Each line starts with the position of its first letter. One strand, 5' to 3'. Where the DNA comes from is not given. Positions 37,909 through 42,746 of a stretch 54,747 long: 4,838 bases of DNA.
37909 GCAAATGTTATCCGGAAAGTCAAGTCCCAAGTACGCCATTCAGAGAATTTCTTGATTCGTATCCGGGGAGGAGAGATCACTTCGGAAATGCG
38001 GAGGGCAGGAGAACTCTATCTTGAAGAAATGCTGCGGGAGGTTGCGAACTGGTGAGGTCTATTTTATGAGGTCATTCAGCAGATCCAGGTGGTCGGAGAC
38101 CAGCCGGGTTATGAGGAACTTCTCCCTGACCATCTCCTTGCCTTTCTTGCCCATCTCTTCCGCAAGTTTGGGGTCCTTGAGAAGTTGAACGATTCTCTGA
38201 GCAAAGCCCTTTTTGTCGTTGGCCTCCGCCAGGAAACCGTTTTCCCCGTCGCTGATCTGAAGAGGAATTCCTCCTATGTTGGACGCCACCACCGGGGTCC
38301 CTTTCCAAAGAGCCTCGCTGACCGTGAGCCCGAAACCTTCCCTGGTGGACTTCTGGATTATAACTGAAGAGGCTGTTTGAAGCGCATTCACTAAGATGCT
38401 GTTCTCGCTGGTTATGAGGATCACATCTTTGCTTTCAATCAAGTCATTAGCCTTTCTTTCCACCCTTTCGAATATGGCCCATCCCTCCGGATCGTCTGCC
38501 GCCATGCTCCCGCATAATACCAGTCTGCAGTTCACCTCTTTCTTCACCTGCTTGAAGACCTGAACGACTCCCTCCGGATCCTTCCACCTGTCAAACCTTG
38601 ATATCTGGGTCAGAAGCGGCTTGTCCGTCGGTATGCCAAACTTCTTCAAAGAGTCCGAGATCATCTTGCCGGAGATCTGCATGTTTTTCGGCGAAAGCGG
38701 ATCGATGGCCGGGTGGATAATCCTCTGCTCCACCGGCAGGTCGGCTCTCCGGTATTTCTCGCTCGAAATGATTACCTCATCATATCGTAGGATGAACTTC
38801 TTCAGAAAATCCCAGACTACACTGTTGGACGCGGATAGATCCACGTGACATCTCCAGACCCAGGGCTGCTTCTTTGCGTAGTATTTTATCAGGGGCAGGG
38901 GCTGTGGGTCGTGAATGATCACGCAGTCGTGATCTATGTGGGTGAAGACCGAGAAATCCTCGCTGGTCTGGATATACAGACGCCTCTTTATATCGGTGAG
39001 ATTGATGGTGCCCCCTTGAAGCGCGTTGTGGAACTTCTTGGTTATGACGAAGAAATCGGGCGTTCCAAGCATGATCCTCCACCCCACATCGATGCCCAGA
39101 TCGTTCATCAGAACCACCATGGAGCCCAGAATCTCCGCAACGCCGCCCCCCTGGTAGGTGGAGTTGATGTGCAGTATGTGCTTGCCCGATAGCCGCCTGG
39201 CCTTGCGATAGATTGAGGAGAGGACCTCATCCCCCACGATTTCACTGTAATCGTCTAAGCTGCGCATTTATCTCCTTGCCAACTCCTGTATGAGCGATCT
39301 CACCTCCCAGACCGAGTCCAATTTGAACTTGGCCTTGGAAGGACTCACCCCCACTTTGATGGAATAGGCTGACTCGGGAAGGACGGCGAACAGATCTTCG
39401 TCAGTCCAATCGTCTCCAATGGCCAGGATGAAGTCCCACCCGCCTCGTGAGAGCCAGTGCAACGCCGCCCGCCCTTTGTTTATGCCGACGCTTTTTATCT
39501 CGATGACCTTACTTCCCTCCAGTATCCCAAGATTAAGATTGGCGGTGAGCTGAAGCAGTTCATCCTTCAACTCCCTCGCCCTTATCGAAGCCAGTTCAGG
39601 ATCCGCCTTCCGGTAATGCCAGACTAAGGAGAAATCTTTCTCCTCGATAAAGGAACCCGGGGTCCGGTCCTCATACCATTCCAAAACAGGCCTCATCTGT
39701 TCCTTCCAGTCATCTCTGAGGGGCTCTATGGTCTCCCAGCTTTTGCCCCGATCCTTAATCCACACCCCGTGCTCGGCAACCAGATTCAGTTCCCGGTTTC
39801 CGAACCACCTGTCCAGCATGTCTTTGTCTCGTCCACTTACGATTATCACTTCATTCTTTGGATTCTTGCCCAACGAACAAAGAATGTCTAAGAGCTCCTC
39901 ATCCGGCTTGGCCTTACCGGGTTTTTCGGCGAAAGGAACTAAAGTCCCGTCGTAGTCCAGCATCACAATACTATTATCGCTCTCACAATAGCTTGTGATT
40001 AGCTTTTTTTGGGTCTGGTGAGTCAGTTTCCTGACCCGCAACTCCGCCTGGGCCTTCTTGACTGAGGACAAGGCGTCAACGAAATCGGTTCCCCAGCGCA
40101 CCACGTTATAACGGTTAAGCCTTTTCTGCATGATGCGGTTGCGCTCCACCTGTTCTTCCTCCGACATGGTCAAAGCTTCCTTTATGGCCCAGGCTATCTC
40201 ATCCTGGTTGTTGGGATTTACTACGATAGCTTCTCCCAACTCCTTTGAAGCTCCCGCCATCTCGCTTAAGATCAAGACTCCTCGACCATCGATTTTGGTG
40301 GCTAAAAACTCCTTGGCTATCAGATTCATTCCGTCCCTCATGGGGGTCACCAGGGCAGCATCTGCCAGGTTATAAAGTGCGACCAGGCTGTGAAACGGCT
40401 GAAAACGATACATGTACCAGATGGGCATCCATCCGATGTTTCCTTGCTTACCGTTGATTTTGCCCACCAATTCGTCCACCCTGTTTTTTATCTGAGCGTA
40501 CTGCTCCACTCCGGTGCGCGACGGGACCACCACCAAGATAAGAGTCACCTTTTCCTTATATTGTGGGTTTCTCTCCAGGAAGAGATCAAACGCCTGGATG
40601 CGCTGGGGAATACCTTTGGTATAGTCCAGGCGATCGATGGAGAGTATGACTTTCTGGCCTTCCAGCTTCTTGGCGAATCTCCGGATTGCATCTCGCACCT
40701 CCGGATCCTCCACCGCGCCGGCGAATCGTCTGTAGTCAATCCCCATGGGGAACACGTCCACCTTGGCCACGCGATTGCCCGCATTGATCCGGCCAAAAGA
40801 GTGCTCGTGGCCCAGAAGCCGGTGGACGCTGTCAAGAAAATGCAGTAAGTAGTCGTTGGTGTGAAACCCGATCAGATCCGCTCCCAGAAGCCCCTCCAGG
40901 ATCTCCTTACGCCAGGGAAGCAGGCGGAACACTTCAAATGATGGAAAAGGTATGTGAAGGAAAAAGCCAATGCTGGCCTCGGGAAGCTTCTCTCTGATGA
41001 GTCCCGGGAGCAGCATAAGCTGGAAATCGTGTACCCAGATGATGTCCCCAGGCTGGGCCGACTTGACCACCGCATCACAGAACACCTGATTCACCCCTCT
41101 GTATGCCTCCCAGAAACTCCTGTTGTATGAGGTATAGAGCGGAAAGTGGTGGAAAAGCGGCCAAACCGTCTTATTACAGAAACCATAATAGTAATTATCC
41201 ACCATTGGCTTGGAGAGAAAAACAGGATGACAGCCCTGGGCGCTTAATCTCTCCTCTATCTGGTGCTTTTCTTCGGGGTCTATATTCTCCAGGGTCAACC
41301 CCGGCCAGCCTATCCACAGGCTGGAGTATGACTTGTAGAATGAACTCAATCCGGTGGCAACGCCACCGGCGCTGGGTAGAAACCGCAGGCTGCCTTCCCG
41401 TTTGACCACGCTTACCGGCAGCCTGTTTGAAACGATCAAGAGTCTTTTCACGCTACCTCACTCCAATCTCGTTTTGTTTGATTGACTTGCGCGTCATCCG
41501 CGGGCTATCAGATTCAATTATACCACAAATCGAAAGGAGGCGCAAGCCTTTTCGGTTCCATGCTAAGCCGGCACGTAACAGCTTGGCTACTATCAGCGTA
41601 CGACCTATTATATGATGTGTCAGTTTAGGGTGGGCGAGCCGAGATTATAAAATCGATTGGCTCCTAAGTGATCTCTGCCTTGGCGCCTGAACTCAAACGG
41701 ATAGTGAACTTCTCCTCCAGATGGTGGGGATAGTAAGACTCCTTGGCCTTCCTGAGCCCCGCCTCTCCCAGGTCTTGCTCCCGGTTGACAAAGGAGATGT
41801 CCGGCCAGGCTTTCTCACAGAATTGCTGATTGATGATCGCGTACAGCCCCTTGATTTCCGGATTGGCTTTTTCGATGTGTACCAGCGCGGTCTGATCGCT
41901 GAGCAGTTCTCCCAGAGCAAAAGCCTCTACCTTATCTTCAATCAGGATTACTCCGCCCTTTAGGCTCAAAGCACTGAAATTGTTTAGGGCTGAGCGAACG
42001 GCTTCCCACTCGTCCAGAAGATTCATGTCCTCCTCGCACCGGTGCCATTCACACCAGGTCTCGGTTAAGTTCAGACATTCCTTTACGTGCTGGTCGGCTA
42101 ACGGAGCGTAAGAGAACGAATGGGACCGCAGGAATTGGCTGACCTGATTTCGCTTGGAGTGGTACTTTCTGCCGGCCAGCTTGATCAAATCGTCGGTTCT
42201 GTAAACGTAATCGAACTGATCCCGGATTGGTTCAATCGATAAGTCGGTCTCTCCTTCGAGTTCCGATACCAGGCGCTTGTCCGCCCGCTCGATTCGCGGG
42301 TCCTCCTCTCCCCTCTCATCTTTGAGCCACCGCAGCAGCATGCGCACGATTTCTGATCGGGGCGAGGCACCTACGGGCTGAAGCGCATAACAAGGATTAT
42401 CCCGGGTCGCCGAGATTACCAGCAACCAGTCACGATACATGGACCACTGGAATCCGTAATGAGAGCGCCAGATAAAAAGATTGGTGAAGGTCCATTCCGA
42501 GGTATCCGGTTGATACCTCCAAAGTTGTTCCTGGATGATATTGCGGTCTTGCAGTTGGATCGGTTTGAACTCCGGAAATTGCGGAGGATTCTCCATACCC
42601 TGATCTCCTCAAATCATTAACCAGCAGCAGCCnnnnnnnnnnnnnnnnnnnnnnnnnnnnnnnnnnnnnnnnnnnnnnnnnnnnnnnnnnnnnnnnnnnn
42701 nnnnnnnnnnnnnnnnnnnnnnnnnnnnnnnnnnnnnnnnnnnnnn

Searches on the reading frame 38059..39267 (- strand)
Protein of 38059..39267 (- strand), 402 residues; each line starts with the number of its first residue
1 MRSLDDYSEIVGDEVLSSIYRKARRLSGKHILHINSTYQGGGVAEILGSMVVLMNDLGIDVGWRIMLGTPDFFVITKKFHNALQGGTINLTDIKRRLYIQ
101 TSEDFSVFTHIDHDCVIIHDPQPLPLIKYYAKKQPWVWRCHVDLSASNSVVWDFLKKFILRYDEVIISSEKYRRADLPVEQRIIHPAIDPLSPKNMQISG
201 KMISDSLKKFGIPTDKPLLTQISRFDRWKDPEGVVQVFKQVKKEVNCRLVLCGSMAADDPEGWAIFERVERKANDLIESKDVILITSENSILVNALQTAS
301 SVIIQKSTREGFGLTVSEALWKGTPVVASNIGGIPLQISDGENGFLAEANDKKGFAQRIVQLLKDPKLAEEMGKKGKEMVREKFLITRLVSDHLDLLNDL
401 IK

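Call 68: search_protein_families(library=pfam, proteins=[window:38059-39267:-], max_evalue=0.00001)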
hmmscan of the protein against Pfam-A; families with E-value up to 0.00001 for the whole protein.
window:38059-39267:- (402 aa): 4 families
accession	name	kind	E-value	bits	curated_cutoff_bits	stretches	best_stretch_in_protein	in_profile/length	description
PF21269.3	TreT_GT1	-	3e-57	192.8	27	1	33-173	1-143/144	Trehalose synthase, N-terminal domain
PF00534.26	Glycos_transf_1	-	4.6e-33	114.6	26.4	1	207-378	6-171/172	Glycosyl transferases group 1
PF13692.12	Glyco_trans_1_4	-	6.7e-20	72.2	27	1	217-365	2-142/142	Glycosyl transferases group 1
PF20706.3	GT4-conflict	-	1.2e-07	31.6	26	1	235-341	218-323/385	Family 4 Glycosyltransferase in conflict systems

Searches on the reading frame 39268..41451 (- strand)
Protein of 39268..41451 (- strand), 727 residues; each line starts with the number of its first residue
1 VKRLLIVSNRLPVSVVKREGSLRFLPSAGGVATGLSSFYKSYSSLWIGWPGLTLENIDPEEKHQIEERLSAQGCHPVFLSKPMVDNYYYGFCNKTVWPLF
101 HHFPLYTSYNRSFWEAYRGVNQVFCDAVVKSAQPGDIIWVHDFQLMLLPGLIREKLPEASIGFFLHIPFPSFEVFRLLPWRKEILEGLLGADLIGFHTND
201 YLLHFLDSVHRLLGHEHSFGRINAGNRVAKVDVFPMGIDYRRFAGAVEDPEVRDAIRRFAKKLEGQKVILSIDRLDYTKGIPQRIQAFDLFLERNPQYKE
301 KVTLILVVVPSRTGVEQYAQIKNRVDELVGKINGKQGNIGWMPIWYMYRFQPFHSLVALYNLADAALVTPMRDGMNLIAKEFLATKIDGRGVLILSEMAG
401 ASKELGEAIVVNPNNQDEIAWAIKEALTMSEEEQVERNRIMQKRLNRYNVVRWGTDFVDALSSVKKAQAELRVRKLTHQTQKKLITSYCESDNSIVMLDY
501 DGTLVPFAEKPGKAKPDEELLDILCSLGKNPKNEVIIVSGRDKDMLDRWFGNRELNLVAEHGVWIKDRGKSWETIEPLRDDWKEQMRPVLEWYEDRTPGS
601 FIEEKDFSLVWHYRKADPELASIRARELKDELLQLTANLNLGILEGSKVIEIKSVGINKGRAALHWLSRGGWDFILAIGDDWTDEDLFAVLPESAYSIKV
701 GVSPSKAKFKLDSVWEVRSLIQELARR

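Call 68: search_protein_families(library=pfam, proteins=[window:39268-41451:-], max_evalue=0.00001)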
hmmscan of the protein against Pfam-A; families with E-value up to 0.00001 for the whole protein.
window:39268-41451:- (727 aa): 3 families
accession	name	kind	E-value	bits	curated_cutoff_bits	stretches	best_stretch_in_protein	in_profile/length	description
PF00982.27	Glyco_transf_20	-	1.2e-149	499.5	32.5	1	3-462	2-472/473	Glycosyltransferase family 20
PF02358.22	Trehalose_PPase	-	6.7e-52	176.4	27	1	497-711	1-231/235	Trehalose-phosphatase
PF00534.26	Glycos_transf_1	-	4.9e-07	29.9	26.4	0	253-433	2-162/172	Glycosyl transferases group 1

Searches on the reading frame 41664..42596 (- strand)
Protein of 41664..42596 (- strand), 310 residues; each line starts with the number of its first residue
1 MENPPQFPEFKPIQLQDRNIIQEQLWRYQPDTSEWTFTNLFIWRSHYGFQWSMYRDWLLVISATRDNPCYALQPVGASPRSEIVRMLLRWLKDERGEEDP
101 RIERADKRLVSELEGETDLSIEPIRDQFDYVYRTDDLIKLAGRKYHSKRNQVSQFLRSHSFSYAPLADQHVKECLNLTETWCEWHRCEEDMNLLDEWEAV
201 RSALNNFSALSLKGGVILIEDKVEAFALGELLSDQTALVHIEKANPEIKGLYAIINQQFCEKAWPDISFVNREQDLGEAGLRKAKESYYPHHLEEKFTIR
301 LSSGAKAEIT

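Call 68: search_protein_families(library=pfam, proteins=[window:41664-42596:-], max_evalue=0.00001)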
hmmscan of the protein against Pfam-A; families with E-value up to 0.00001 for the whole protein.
window:41664-42596:- (310 aa): 1 family
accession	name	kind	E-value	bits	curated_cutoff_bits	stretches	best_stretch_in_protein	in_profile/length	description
PF09924.15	LPG_synthase_C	-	1.4e-50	172.5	27.5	1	28-299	4-297/298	Phosphatidylglycerol lysyltransferase, C-terminal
